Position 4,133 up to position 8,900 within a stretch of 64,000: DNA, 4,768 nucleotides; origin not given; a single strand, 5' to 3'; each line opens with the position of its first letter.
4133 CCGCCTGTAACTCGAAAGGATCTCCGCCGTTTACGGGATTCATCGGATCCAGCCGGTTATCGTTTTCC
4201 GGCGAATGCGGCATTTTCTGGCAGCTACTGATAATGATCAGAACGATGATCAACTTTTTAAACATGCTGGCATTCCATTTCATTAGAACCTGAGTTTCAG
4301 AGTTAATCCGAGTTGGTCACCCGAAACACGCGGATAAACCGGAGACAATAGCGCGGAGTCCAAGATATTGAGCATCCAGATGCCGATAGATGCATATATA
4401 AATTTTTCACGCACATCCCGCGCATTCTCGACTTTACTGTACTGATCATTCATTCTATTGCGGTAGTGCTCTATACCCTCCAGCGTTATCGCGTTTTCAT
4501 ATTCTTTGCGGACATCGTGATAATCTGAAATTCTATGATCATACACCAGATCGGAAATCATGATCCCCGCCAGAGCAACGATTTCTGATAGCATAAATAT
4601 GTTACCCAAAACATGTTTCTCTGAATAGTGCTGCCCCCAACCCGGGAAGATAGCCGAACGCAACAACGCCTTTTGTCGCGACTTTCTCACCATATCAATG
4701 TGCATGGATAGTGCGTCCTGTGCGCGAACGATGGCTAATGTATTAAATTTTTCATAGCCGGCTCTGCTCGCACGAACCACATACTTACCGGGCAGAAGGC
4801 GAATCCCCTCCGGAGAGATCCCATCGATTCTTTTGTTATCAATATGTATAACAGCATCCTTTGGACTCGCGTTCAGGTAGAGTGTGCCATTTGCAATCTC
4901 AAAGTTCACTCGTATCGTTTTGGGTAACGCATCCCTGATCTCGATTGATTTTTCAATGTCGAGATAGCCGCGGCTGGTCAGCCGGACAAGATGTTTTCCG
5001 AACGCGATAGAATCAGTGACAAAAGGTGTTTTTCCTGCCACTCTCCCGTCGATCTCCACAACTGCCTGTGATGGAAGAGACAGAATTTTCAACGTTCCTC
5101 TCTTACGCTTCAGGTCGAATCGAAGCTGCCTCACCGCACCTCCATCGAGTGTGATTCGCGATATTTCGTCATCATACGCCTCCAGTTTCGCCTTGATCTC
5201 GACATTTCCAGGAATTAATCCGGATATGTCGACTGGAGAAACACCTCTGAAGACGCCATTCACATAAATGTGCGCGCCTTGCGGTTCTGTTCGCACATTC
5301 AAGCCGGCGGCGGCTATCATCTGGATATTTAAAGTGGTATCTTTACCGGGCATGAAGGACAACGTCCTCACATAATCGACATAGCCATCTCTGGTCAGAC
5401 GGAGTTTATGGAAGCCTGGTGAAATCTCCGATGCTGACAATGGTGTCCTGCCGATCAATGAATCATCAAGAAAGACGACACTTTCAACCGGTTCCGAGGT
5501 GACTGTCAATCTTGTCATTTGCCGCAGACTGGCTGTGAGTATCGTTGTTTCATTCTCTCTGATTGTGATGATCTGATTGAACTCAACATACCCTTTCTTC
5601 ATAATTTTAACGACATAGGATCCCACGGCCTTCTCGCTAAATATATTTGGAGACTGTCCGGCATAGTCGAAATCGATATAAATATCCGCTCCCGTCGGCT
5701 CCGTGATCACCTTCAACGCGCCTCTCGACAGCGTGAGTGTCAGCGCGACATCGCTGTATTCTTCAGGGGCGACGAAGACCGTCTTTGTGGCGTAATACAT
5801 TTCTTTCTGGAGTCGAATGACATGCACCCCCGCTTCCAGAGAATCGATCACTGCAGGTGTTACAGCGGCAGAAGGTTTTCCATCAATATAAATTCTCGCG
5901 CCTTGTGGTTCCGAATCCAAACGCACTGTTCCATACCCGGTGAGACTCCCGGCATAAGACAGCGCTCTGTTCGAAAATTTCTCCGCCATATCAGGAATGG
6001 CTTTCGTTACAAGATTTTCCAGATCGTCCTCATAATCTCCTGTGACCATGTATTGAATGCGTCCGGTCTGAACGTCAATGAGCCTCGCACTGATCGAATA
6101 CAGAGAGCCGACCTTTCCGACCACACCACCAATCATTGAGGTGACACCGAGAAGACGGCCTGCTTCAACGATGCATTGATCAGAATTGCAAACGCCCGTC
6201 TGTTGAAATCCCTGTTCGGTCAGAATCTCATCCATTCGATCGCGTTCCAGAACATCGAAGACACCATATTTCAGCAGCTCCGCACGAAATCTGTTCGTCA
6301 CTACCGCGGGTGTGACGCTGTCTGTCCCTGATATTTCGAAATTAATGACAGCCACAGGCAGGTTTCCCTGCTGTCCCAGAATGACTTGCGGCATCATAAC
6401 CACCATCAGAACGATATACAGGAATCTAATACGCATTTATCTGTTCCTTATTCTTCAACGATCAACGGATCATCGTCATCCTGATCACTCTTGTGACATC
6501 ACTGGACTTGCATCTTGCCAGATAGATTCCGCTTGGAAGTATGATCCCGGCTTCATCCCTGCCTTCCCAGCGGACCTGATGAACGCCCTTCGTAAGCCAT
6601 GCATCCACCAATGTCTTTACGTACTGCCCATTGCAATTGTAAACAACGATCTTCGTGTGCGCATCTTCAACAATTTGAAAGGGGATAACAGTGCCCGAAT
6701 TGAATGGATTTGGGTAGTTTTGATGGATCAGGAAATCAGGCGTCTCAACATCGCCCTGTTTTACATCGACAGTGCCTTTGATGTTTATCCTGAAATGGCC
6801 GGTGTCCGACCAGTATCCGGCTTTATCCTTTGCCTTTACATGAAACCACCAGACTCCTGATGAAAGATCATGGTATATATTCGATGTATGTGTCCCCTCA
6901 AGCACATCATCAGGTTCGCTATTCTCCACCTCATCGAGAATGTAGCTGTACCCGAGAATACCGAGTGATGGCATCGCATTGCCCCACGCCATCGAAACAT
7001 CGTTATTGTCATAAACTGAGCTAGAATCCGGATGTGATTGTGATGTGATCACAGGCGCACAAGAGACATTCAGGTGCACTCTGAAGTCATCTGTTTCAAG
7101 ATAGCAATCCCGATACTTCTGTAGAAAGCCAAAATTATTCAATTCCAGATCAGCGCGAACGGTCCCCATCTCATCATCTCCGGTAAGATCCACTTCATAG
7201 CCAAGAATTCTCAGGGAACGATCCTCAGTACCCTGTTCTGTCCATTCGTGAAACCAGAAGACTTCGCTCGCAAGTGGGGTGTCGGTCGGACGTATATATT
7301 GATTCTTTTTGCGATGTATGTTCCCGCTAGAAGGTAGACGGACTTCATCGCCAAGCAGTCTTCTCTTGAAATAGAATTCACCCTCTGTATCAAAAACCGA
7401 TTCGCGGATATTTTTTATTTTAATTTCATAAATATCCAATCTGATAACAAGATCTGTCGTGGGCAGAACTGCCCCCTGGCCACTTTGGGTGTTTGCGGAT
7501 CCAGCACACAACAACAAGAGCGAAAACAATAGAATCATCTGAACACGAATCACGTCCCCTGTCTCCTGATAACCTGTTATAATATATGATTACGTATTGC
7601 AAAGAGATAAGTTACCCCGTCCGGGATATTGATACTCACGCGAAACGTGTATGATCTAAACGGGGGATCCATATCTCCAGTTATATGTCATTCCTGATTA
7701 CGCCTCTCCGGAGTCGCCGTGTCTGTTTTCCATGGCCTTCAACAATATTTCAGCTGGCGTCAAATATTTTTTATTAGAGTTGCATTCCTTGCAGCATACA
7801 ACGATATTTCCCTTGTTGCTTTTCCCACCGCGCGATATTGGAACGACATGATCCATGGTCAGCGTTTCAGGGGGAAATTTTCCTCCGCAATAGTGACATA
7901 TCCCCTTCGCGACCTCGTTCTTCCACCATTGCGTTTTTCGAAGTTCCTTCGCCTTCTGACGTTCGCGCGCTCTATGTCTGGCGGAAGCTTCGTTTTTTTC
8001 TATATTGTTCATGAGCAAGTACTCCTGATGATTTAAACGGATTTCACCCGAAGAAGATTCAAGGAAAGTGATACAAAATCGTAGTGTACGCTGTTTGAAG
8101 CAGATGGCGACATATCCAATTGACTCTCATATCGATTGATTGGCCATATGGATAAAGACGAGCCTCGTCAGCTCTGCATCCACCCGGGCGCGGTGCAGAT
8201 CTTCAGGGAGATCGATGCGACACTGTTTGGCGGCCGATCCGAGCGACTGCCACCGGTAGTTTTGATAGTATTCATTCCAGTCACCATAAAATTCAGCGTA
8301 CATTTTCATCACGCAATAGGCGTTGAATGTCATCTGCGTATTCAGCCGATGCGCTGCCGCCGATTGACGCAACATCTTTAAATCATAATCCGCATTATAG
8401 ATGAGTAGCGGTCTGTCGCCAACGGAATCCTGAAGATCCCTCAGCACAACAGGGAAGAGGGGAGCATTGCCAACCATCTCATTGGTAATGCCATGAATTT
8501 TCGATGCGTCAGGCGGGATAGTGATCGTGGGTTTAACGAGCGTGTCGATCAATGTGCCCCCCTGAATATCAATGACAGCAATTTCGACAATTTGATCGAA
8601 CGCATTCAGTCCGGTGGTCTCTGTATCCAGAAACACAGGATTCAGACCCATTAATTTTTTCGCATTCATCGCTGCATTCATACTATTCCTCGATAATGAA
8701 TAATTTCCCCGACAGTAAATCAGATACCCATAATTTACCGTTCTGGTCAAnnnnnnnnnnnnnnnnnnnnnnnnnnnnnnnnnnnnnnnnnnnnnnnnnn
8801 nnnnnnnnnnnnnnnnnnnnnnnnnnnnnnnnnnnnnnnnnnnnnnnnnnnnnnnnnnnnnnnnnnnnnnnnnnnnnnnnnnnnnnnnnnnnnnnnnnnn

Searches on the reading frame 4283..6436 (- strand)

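Call 11: search_protein_families(library=pfam, proteins=[window:4283-6436:-], max_evalue=0.001)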
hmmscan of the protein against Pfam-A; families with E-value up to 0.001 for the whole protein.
window:4283-6436:- (717 aa): 4 families
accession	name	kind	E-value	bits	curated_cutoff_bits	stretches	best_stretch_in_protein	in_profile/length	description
PF08308.17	PEGA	-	2.5e-71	236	20.8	5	308-372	2-66/71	PEGA domain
PF18935.5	DUF5683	-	8.6e-11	42.5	26.7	1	585-695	3-110/151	Family of unknown function (DUF5683)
PF13620.12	CarboxypepD_reg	-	9.2e-11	42.4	32.3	0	269-304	45-81/82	Carboxypeptidase regulatory-like domain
PF03783.19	CsgG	-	4.7e-07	29.8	20.8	1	40-106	34-98/210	Curli production assembly/transport component CsgG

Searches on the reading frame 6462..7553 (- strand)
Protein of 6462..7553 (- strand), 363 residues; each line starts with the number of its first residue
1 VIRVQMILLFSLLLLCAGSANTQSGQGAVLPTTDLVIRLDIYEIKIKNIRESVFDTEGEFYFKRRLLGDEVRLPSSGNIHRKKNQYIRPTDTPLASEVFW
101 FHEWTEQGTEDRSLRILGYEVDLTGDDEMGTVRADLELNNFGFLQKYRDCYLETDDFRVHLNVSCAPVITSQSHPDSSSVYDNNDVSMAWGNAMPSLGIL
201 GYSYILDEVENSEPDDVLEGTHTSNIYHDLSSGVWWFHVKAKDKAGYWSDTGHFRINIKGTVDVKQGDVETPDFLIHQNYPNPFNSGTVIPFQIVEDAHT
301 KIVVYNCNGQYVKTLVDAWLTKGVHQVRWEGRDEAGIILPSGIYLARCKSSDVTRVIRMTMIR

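Call 11: search_protein_families(library=pfam, proteins=[window:6462-7553:-], max_evalue=0.001)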
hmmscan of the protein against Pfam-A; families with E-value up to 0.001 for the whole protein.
window:6462-7553:- (363 aa): 2 families
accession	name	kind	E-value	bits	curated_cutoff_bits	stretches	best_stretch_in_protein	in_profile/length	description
PF13860.13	FlgD_ig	-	4.8e-07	30.1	27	1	294-347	18-72/79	FlgD Ig-like domain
PF18962.6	Por_Secre_tail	-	0.00026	21.7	27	0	280-352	2-66/75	Secretion system C-terminal sorting domain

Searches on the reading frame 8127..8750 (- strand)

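Call 11: search_protein_families(library=pfam, proteins=[window:8127-8750:-], max_evalue=0.001)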
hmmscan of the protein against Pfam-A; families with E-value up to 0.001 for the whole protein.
window:8127-8750:- (207 aa): 1 family
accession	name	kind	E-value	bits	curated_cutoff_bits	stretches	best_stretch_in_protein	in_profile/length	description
PF00929.31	RNase_T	-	2.6e-20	74.1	24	1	39-196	1-161/164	Exonuclease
